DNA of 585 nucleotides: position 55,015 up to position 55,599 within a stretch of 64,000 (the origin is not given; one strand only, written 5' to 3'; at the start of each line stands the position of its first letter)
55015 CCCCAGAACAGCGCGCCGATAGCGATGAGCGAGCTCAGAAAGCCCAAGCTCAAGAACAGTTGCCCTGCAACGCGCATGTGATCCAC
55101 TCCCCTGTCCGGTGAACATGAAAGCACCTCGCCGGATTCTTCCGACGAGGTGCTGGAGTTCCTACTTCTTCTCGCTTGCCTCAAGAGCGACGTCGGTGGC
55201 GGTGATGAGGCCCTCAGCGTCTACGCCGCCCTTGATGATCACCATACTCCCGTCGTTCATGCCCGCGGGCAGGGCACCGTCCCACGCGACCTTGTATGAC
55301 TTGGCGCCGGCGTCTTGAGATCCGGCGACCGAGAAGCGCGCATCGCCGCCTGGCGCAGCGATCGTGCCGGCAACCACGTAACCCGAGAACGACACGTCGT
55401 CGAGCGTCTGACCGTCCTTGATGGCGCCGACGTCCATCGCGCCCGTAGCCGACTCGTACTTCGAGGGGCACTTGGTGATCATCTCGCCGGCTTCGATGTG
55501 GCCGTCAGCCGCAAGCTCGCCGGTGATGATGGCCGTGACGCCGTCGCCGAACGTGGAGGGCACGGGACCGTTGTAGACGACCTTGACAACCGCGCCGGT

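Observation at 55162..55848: CcmE with Cys-type heme-binding motif (CxxxY) and an internally duplicated, motif-less second OB-fold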

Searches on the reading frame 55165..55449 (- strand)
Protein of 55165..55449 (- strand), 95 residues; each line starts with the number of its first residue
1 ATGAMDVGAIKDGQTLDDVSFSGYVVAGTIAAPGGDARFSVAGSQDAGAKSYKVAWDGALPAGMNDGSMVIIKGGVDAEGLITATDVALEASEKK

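Call 3: search_protein_families(library=pfam, proteins=[window:55165-55437:-], max_evalue=1)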
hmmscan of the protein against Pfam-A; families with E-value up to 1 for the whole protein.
seq(91 aa): 2 families
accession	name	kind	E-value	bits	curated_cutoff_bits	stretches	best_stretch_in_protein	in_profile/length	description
PF03100.22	CcmE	-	1.9e-07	31.8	24.6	1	14-89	21-94/99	CcmE domain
PF00343.26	Phosphorylase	-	0.4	9.3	27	1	34-77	550-593/713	Carbohydrate phosphorylase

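Call 4: search_protein_families(library=ncbifam, proteins=[window:55165-55437:-], max_evalue=1)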
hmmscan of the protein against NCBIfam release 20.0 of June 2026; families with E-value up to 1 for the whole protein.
seq(91 aa): 8 families
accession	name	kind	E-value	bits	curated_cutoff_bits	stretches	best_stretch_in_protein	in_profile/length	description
NF009731.0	PRK13254.1-5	equivalog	0.0022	17.7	152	1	16-83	54-118/155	cytochrome c maturation protein CcmE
NF009727.0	PRK13254.1-1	equivalog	0.0022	17.7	126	1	17-83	57-119/144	cytochrome c maturation protein CcmE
NF009729.0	PRK13254.1-3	equivalog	0.0036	16.9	171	1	19-84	58-121/155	cytochrome c maturation protein CcmE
NF009730.0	PRK13254.1-4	equivalog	0.004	17.1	310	1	17-85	77-141/165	cytochrome c maturation protein CcmE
NF011562.0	PRK14986.1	equivalog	0.018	13.1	1546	1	32-83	645-696/815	glycogen phosphorylase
NF009638.0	PRK13165.1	equivalog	0.046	13.2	186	1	18-85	63-128/161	cytochrome c maturation protein CcmE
NF009635.0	PRK13150.1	equivalog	0.081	12.7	264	1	42-84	85-127/159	cytochrome c maturation protein CcmE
NF011561.0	PRK14985.1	equivalog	0.11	10.7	1273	1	33-77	633-677/800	maltodextrin phosphorylase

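Call 21: search_protein_representatives(protein=window:55165-55449:-)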
Query: 95 residues. Proteins with E-value up to 0.001 (for the whole library): 43; up to 1e-10: 7; up to 1e-30: 1. The best 43 are listed.
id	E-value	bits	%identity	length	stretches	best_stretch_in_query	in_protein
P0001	4.9e-54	196.4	69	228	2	1-95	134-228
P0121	9.6e-18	80.4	38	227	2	10-90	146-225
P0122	5.2e-14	68.5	39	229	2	1-94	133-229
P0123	3.1e-13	66.0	37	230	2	19-90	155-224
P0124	4.3e-13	65.6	37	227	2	19-90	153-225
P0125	6.4e-12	61.8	34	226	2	19-90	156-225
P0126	2.9e-11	59.7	38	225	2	21-90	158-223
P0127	1.2e-10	57.8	34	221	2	17-91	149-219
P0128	1.4e-10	57.5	32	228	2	1-90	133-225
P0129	1.8e-10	57.2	30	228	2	18-91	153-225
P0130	4.0e-10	56.1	35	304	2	18-90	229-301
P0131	9.2e-10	54.9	44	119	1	2-91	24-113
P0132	5.2e-09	52.5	32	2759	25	30-60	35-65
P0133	6.7e-08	49.0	34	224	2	19-90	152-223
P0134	1.7e-07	47.7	34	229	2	19-89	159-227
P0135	1.9e-07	47.5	31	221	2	16-89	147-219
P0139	3.9e-06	43.3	42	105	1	17-90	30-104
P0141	1.3e-05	41.7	48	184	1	18-90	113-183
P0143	3.9e-05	40.2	32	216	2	3-88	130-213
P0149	7.5e-05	39.2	45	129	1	18-90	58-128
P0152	8.1e-05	39.1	34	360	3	44-93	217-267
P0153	1.0e-04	38.8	27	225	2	19-91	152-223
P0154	1.2e-04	38.6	41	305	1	14-91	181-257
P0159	5.9e-04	36.4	32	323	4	34-94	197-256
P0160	6.2e-04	36.3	43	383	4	30-70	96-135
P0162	8.7e-04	35.8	29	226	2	17-86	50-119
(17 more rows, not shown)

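Call 25: search_protein_families(library=pfam, proteins=[P0130, P0152, P0159, P0162, P0154, P0127, P0143, P0135, P0153, P0125], max_evalue=0.01)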
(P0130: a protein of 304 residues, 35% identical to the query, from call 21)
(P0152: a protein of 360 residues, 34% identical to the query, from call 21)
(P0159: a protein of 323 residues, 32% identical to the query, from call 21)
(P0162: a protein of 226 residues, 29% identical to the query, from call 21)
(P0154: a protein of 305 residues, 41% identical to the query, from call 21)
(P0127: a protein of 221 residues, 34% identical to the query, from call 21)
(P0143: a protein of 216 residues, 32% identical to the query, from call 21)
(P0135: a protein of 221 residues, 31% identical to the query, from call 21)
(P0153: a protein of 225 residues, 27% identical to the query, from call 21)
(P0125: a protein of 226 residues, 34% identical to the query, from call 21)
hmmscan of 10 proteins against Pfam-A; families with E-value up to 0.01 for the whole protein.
P0130 (304 aa): 1 family
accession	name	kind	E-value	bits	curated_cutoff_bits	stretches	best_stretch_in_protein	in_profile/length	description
PF03100.22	CcmE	-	2.2e-27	95.8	24.6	2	112-209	4-98/99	CcmE domain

P0152 (360 aa): 5 families
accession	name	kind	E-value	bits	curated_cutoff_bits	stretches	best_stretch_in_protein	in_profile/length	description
PF18914.6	DUF5666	-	2.3e-32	111.5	27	3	116-188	1-60/60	Domain of unknown function (DUF5666)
PF02359.24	CDC48_N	-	0.00045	20.8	35.1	0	68-101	50-83/85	Cell division protein 48 (CDC48), N-terminal domain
PF01568.27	Molydop_binding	-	0.0011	19.4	26.8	0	65-103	20-57/110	Molydopterin dinucleotide binding domain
PF19586.5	DUF6093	-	0.0045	17.7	27.9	0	38-110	43-113/117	Family of unknown function (DUF6093)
PF14481.13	Fimbrial_PilY2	-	0.007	16.4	25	0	114-178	6-59/75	Type 4 fimbrial biogenesis protein PilY2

P0159 (323 aa): 5 families
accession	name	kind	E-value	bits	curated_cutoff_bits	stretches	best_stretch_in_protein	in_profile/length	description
PF18914.6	DUF5666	-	1.3e-44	150.7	27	3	262-320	1-60/60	Domain of unknown function (DUF5666)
PF19135.5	DUF5818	-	1.4e-10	41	27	0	221-249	26-54/57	Protein of unknown function (DUF5818)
PF03100.22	CcmE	-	3.5e-07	30.9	24.6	0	254-320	17-89/99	CcmE domain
PF22965.1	INTS7_C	-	0.00022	22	25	0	247-290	13-56/114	Integrator complex subunit 7, C-terminal domain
PF11389.14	Porin_OmpL1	-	0.003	17.2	27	0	112-148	193-224/272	Leptospira porin protein OmpL1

P0162 (226 aa): 1 family
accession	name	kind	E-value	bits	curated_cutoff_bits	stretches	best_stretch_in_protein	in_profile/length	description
PF03100.22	CcmE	-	5.5e-24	84.8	24.6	2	36-130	5-98/99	CcmE domain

P0154 (305 aa): 1 family
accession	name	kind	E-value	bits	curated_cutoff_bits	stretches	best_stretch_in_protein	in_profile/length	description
PF03100.22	CcmE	-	4.1e-25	88.4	24.6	2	171-254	6-89/99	CcmE domain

P0127 (221 aa): 1 family
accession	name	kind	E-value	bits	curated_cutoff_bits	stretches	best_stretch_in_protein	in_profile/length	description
PF03100.22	CcmE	-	2.4e-31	108.5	24.6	2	38-129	9-98/99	CcmE domain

P0143 (216 aa): 1 family
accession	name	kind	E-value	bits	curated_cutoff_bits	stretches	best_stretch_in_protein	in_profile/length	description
PF03100.22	CcmE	-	1.3e-29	102.9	24.6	2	31-127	3-98/99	CcmE domain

P0135 (221 aa): 1 family
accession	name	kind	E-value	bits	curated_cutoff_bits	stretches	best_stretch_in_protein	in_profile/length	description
PF03100.22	CcmE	-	4.6e-33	113.9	24.6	2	37-129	6-98/99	CcmE domain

P0153 (225 aa): 1 family
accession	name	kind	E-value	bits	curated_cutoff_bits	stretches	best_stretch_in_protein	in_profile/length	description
PF03100.22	CcmE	-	8.1e-30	103.5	24.6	2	36-130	5-98/99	CcmE domain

P0125 (226 aa): 1 family
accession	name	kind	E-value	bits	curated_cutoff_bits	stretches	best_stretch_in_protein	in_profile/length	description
PF03100.22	CcmE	-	3.7e-34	117.5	24.6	2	35-131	2-95/99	CcmE domain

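Call 26: list_cluster_members(proteins=[P0127, P0135, P0153, P0162, P0143, P0125, P0130, P0154, P0122, P0121])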
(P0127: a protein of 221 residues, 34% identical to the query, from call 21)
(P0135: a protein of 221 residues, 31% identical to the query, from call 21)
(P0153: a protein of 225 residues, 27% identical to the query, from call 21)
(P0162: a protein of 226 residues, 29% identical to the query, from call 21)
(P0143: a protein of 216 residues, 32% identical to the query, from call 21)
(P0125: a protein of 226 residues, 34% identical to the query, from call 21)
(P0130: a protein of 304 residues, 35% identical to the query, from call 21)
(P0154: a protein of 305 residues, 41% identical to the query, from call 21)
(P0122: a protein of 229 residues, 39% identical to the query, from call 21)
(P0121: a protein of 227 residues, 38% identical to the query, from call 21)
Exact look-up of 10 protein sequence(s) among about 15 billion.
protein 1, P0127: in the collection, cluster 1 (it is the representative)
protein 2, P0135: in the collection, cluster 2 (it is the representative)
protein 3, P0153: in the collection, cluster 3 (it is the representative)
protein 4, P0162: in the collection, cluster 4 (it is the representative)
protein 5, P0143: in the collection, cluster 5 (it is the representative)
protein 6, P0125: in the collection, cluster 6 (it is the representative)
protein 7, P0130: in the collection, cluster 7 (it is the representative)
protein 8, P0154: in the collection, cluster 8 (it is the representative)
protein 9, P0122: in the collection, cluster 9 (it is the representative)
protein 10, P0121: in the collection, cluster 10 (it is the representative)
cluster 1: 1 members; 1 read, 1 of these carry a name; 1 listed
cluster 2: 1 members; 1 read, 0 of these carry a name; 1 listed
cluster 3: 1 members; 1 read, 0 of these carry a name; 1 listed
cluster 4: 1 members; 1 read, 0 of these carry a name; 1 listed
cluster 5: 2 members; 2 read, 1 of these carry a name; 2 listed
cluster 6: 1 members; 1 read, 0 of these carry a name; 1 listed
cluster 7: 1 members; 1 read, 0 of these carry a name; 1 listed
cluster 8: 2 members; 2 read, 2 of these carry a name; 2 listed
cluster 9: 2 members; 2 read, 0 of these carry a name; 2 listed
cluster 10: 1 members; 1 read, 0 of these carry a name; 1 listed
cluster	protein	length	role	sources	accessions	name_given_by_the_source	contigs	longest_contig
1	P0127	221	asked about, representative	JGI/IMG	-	cytochrome c-type biogenesis protein CcmE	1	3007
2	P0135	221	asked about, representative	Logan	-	-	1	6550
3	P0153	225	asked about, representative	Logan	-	-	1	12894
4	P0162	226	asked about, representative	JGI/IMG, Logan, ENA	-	-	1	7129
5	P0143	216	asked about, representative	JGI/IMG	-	cytochrome c-type biogenesis protein CcmE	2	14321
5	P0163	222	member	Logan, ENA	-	-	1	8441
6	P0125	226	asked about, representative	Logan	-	-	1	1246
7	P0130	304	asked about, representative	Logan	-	-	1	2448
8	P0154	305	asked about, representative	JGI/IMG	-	cytochrome c-type biogenesis protein CcmE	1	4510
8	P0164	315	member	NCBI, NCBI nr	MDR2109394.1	MAG: cytochrome c maturation protein CcmE [Coriobacteriales bacterium] | cytochrome c maturation protein CcmE [Coriobacteriales bacterium]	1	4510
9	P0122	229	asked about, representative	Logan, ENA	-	-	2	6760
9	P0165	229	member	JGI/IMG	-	-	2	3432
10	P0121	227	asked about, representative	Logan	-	-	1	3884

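Call 31: search_solved_structures(query=A2, max_evalue=10, show_alignments=3)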
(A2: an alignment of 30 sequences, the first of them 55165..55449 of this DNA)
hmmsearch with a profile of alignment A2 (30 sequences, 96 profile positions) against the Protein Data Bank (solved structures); distinct sequences matched with E-value up to 10: 11.
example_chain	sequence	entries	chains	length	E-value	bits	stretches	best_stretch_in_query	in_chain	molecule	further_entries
2kct_A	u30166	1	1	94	7.1e-07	32.5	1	17-87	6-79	Cytochrome c-type biogenesis protein CcmE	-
1sr3_A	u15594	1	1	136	1.3e-06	31.6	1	17-90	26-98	APO-CCME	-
8ce8_E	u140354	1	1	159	1.9e-06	31.1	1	17-90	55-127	Cytochrome c-type biogenesis protein CcmE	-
1j6q_A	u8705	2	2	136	1e-05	28.8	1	17-91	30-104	cytochrome c maturation protein E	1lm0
7jil_o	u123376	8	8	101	0.22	14.8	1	10-52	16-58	30S ribosomal protein S10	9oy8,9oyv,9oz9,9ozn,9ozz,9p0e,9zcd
3jc8_Ta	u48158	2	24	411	0.33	14.3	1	35-81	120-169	LysM domain protein | TsaP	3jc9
8z5u_A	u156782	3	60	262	0.38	14.1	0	61-92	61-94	Flagellar basal-body rod protein FlgG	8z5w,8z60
5zo1_A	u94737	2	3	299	0.57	13.5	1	29-91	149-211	Cell adhesion molecule 4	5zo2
9yee_Ba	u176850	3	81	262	0.58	13.5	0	62-92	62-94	Flagellar basal-body rod protein FlgG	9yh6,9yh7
3o4c_A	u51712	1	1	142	1.4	12.3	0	35-83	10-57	de novo designed beta-trefoil architecture with symmetric primary structure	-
5ius_A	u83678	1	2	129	1.9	11.9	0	33-68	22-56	Programmed cell death protein 1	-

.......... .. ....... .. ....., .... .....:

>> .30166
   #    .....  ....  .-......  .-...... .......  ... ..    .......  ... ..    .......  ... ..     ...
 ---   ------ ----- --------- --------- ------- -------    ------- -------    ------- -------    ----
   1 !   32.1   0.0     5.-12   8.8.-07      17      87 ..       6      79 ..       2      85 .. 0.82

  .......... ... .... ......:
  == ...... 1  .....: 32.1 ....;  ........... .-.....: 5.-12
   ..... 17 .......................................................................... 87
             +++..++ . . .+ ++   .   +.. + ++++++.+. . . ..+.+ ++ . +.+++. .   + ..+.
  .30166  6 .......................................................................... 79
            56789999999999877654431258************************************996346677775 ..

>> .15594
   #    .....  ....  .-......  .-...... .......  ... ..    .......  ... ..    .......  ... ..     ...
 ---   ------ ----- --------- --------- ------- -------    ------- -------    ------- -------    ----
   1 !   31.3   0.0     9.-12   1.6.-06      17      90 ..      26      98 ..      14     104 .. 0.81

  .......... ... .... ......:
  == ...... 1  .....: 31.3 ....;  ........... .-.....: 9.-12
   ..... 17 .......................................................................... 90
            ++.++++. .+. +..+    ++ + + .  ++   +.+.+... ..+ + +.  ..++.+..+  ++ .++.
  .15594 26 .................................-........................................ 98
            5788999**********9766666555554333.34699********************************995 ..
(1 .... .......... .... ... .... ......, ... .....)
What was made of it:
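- Checked: A profile of domain 2 hits only the four CcmE sequences in the PDB (E 7e-7 to 1e-5); the next hit has E 0.2 (call 31).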

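Call 32: find_homologous_proteins(query=P0135, max_evalue=0.001)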
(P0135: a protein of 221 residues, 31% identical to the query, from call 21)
Query P0135 (221 aa): 1463 proteins with E <= 0.001 among 8000 candidates; the best 120 are listed.
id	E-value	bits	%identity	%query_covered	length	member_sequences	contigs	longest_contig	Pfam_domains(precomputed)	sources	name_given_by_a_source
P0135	8.6e-130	448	100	100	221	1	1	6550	PF03100.23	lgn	-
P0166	6.5e-86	305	65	99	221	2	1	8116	PF03100.23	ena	-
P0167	7.1e-86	305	65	99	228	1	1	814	PF03100.23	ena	-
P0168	7.8e-86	305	65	99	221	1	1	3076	PF03100.23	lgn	-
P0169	1.0e-85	304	69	99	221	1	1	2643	PF03100.23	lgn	-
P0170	2.3e-85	303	64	99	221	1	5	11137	PF03100.23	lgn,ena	-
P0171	4.1e-85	302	65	99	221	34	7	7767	PF03100.23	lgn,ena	-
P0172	5.7e-85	302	66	99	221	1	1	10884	PF03100.23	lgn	-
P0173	6.1e-85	302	64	99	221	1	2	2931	PF03100.23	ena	-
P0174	6.5e-85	302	68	100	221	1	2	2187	PF03100.23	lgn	-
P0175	1.1e-84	301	64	99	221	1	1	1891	PF03100.23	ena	-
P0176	1.4e-84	301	66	99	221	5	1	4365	PF03100.23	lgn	-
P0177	1.5e-84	301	64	99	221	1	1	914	PF03100.23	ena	-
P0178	1.7e-84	300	64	99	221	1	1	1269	PF03100.23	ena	-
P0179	1.9e-84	300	68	99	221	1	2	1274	PF03100.23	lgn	-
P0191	6.7e-83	295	65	99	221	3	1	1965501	PF03100.23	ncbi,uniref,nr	ncbi:cytochrome c maturation protein CcmE domain-containing protein [Raoultibacter phocaeensis]|unir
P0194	9.0e-83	295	68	99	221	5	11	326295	PF03100.23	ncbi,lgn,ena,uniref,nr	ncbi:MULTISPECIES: cytochrome c maturation protein CcmE [Gordonibacter]|uniref:Cytochrome c maturati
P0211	4.6e-81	289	64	99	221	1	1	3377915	PF03100.23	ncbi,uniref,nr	ncbi:cytochrome c maturation protein CcmE domain-containing protein [Arabiibacter massiliensis]|unir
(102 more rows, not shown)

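Call 35: predict_structure(alignment_id=A2)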
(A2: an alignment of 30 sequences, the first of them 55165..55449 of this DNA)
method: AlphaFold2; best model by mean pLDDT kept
length: 95 residues; sequences in the alignment: 30
mean_pLDDT: 91.2   pTM: 0.83
mean pLDDT of the five models: 91.2, 90.5, 90.5, 89.8, 89.7
residues with pLDDT >= 90: 76; 70-90: 12; 50-70: 6; < 50: 1
segments of 3 or more residues with pLDDT < 50: none
pLDDT, mean of each block of 10 residues (from residue 1): 81 95 96 92 90 95 94 96 95 64
secondary structure, 60 per line:
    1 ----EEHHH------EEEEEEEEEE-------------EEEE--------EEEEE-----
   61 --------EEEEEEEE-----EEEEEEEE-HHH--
elements in order: E16-25 E39-42 E51-55 E69-76 E82-89

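Call 40: fold_search(model_id=the predicted structure, library=pdb)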
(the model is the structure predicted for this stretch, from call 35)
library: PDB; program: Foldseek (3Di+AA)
matches with E <= 10: 647; with E <= 0.001: 0
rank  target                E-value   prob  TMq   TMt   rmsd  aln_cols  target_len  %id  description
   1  8ce8_E                1.0e-03  1.00  0.56  0.36   3.9        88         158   22  Cytochrome c maturation complex CcmABCDE (released 2023-09-06)
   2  6kcn_A                3.6e-03  1.00  0.47  0.12   5.0        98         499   14  Crystal structure of plasmodium lysyl-tRNA synthetase in complex with a cladosporin derivative 4 (released 2020-04-08)
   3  6agt_C                4.8e-03  1.00  0.47  0.13   4.9        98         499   15  Crystal structure of PfKRS complexed with chromone inhibitor (released 2019-03-13)
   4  1sr3_MODEL_1_A        6.9e-03  1.00  0.55  0.47   4.1        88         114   22  Solution structure of the heme chaperone CcmE of Escherichia coli (released 2004-04-06)
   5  4pg3_A                6.9e-03  1.00  0.52  0.13   4.7        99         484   18  Crystal structure of KRS complexed with inhibitor (released 2014-07-16)
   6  6kab_C                1.0e-02  0.99  0.47  0.12   5.1        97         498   14  Crystal structure of plasmodium lysyl-tRNA synthetase in complex with a cladosporin derivative 2 (released 2020-04-08)
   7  3kf6_B                1.1e-02  1.00  0.55  0.51   4.5        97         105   15  Crystal structure of S. pombe Stn1-ten1 complex (released 2009-12-22)
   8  6l4q_A                1.1e-02  0.98  0.44  0.12   5.8        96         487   12  Crystal Structure of Lysyl-tRNA Synthetase from Plasmodium falciparum complexed with L-lysine and Clado-B (released 2021-05-19)
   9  3k0x                  1.2e-02  1.00  0.54  0.52   4.1        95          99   17  Crystal structure of telomere capping protein Ten1 from Saccharomyces pombe (released 2009-10-27)
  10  1lm0_MODEL_1_A        1.3e-02  1.00  0.56  0.53   4.2        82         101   21  Solution structure and characterization of the heme chaperone CcmE (released 2002-12-25)
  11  6agt_B                1.3e-02  0.98  0.45  0.12   5.1        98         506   14  Crystal structure of PfKRS complexed with chromone inhibitor (released 2019-03-13)
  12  4h02_B                1.4e-02  0.98  0.45  0.13   5.2        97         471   13  Crystal structure of P. falciparum Lysyl-tRNA synthetase (released 2013-05-01)
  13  6t8h_A                1.5e-02  0.98  0.48  0.14   4.5        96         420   14  Cryo-EM structure of the DNA-bound PolD-PCNA processive complex from P. abyssi (released 2020-03-04)
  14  6ka6_C                1.5e-02  0.98  0.45  0.12   5.1        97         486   13  Crystal structure of plasmodium lysyl-tRNA synthetase in complex with a cladosporin derivative 1 (released 2020-04-08)
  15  8d0b_C                1.7e-02  1.00  0.55  0.45   5.0       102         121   14  Human CST-DNA polymerase alpha/primase preinitiation complex bound to 4xTEL-foldback template (released 2022-06-22)
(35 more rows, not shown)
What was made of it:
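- Checked: The best Foldseek PDB hit for domain 2 is E. coli CcmE 8ce8_E (E 1e-3, TM 0.56), followed by other OB folds (call 40).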

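Call 61: find_encoding_contigs(protein=P0162, flank=6000, max_places=3)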
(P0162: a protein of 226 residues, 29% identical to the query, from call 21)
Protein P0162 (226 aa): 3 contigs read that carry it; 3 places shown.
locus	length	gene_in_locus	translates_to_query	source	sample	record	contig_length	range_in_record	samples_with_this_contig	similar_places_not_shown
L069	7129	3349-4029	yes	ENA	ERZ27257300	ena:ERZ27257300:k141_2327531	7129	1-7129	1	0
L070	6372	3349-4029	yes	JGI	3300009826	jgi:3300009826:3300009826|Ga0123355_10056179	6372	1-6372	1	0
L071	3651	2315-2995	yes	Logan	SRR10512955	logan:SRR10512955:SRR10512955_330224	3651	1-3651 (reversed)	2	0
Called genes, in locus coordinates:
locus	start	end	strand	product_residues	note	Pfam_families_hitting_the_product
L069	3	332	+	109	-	?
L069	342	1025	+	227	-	PF01895:PhoU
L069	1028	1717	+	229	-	PF01168:Ala_racemase_N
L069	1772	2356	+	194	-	PF04472:SepF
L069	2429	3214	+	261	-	PF03807:F420_oxidored, PF14748:P5CR_dimer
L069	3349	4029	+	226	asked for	PF03100:CcmE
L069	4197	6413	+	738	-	PF01578:Cytochrom_C_asm, PF16327:CcmF_C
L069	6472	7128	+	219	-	?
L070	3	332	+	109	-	?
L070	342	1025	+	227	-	PF01895:PhoU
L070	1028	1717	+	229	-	PF01168:Ala_racemase_N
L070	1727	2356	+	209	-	PF04472:SepF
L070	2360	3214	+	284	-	PF03807:F420_oxidored, PF14748:P5CR_dimer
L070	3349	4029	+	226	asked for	PF03100:CcmE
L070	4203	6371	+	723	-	?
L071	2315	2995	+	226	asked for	PF03100:CcmE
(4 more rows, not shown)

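Call 69: search_protein_families(library=pfam, proteins=[P0194, P0191, P0211], max_evalue=0.01)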
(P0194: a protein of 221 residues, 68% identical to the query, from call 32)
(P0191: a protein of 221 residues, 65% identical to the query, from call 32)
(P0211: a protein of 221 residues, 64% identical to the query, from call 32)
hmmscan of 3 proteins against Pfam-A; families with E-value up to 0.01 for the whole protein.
P0194 (221 aa): 1 family
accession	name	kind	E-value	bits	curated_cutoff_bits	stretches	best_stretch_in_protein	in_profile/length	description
PF03100.22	CcmE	-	5.1e-31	107.4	24.6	2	36-129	5-98/99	CcmE domain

P0191 (221 aa): 1 family
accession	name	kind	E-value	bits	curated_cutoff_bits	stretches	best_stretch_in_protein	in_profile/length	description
PF03100.22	CcmE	-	1.9e-31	108.8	24.6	2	37-129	8-98/99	CcmE domain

P0211 (221 aa): 1 family
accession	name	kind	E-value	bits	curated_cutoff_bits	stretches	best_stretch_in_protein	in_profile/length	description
PF03100.22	CcmE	-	2e-29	102.3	24.6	2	40-129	9-98/99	CcmE domain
